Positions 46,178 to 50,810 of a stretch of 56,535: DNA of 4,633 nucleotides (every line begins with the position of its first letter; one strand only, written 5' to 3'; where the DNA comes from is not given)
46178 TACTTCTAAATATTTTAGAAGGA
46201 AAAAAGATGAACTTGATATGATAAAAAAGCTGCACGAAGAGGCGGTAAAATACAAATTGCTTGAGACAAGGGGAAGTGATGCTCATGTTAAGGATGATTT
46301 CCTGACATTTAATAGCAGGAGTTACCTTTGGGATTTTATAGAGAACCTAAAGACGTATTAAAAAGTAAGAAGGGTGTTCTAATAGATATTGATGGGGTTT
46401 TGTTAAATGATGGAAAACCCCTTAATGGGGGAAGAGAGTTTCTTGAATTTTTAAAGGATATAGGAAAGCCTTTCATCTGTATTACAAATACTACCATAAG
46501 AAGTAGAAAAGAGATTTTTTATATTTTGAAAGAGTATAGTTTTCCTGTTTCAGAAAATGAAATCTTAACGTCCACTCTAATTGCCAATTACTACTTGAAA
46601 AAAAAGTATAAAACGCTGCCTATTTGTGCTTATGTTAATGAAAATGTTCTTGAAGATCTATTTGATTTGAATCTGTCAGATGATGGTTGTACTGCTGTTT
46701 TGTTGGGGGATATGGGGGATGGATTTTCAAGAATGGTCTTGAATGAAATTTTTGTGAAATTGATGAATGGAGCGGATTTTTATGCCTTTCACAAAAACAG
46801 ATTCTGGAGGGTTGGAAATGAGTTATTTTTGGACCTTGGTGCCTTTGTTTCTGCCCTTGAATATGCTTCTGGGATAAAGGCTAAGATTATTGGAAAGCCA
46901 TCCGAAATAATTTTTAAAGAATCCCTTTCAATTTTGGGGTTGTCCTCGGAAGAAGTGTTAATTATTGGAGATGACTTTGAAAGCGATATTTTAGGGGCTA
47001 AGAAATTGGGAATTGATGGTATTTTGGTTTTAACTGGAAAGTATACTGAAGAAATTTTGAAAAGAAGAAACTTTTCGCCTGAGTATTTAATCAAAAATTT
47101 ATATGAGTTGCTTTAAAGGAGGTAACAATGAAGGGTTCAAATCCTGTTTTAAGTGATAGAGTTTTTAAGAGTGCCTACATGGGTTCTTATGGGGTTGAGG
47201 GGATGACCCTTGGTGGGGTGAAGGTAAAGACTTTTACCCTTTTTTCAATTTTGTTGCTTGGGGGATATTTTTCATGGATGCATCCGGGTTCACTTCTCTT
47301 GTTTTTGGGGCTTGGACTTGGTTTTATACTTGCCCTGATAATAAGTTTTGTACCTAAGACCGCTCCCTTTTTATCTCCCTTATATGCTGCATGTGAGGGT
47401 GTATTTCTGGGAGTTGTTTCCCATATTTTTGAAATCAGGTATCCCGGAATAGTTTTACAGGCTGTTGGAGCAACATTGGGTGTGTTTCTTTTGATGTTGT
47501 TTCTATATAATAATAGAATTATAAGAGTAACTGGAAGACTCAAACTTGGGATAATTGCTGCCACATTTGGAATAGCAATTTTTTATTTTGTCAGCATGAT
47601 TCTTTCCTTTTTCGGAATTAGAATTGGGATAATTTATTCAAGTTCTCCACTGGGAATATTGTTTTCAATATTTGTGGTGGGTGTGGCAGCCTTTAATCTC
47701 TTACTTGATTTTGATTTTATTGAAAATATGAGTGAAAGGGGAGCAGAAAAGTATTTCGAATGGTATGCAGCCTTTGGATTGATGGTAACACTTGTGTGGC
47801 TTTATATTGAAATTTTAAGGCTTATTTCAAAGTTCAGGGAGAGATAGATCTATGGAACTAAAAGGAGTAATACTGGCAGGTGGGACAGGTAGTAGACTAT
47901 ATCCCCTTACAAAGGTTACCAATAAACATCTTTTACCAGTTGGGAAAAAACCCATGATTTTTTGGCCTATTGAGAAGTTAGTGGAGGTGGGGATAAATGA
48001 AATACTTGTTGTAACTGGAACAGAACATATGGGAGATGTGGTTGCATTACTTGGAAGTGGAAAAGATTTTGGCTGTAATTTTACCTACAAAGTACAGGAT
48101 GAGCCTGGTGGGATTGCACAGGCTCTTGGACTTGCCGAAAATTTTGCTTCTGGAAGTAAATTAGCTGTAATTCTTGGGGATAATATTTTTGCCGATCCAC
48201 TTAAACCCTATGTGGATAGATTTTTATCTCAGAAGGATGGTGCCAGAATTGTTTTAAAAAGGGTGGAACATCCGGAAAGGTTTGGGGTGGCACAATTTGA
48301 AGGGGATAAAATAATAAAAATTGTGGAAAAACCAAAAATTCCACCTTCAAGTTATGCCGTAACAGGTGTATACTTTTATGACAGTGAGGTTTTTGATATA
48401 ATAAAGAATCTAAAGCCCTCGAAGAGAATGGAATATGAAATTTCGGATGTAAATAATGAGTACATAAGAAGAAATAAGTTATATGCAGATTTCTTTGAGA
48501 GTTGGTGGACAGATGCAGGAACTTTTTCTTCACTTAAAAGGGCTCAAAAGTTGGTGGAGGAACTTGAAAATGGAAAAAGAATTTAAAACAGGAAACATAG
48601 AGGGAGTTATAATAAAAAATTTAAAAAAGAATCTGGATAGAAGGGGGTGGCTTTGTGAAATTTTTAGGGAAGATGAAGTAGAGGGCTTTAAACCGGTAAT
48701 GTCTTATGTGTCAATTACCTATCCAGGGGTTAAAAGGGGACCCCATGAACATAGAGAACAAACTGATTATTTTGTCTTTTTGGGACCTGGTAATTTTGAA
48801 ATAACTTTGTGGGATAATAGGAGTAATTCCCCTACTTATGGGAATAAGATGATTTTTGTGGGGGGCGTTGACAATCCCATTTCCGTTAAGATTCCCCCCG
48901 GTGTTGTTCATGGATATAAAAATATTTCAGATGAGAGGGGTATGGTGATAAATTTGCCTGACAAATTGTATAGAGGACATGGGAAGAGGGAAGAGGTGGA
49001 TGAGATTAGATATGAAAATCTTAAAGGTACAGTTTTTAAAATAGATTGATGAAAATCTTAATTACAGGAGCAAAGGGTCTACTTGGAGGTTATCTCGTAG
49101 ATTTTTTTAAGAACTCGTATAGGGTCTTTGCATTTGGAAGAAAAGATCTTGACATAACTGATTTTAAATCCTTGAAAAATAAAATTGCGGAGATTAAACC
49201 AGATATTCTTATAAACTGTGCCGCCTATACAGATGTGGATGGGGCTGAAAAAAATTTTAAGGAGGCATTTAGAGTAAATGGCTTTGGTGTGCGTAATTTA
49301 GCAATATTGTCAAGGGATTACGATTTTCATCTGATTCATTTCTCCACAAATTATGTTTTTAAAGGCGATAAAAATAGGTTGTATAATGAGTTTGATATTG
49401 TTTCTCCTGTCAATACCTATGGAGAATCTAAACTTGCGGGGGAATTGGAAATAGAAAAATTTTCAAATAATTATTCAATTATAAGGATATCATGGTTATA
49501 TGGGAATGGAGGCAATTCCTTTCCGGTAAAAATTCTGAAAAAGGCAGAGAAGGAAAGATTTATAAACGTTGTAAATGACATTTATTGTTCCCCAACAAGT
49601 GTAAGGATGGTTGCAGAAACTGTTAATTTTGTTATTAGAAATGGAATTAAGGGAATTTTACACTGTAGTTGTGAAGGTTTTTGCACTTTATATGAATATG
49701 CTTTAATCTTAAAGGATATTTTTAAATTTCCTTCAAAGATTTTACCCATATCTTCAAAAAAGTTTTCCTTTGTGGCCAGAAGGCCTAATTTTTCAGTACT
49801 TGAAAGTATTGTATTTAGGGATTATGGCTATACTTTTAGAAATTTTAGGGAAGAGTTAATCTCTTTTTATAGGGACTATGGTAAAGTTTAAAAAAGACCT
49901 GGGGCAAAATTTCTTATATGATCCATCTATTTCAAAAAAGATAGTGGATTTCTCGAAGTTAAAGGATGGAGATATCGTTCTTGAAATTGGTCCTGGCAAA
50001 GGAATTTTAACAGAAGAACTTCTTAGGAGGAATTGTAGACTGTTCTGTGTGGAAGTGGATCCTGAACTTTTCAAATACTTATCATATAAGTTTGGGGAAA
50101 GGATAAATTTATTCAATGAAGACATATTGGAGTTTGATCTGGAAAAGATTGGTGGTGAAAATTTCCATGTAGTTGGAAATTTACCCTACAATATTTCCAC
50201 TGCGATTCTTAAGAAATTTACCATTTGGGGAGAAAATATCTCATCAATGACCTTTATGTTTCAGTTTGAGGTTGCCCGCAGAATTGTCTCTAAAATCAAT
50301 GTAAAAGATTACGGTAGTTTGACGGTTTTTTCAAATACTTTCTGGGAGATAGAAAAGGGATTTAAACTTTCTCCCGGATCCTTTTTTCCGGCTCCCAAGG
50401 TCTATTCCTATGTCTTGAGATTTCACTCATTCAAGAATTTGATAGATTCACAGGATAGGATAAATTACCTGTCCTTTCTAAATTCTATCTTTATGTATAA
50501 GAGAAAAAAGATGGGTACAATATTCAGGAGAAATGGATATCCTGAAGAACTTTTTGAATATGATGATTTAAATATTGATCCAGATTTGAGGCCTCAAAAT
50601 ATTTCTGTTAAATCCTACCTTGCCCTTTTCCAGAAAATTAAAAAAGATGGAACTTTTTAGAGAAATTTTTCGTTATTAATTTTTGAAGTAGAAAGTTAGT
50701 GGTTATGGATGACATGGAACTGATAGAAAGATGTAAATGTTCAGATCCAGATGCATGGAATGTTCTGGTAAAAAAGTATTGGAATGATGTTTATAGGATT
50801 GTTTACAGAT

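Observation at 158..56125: Unclassified multi-module repeat family fills almost every long intergenic spacer (~7 kb, ~12% of the window)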

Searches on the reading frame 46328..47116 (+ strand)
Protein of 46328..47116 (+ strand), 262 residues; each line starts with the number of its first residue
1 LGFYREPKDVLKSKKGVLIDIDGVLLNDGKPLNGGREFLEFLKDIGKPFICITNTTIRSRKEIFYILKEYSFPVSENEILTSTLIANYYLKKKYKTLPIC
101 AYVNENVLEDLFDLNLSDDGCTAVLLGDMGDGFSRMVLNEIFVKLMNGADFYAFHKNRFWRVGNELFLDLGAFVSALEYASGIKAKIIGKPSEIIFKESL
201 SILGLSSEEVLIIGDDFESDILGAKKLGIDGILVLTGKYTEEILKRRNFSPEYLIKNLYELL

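Call 59: search_protein_families(library=pfam, proteins=[window:46328-47116:+])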
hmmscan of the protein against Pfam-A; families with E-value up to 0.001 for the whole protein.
window:46328-47116:+ (262 aa): 4 families
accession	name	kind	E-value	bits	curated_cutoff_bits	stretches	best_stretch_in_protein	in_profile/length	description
PF13242.12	Hydrolase_like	-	1.3e-19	70.4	22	1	188-261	2-75/75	HAD-hyrolase-like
PF13344.12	Hydrolase_6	-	6.3e-19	68.3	27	1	17-114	1-98/101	Haloacid dehalogenase-like hydrolase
PF00702.32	Hydrolase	-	6.3e-09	36.9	26.4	1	172-228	139-191/191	haloacid dehalogenase-like hydrolase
PF13419.12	HAD_2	-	1.4e-05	25.7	23.8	1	189-234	134-178/178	Haloacid dehalogenase-like hydrolase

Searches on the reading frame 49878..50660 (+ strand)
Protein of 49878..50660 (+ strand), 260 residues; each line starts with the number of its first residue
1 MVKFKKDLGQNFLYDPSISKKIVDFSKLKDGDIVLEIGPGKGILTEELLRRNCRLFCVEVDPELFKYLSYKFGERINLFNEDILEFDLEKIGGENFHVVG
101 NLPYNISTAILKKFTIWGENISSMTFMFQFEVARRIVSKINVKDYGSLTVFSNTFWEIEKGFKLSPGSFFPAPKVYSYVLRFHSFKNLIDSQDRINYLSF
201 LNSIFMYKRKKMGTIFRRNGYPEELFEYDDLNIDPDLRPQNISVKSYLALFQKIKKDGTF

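Call 59: search_protein_families(library=pfam, proteins=[window:49878-50660:+])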
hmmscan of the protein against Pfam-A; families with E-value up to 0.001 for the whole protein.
window:49878-50660:+ (260 aa): 2 families
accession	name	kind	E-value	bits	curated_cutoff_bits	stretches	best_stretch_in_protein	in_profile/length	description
PF00398.26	RrnaAD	-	9.2e-49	166.3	24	1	3-255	3-262/263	Ribosomal RNA adenine dimethylase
PF13649.12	Methyltransf_25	-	0.00047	21.2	27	1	34-89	1-61/97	Methyltransferase domain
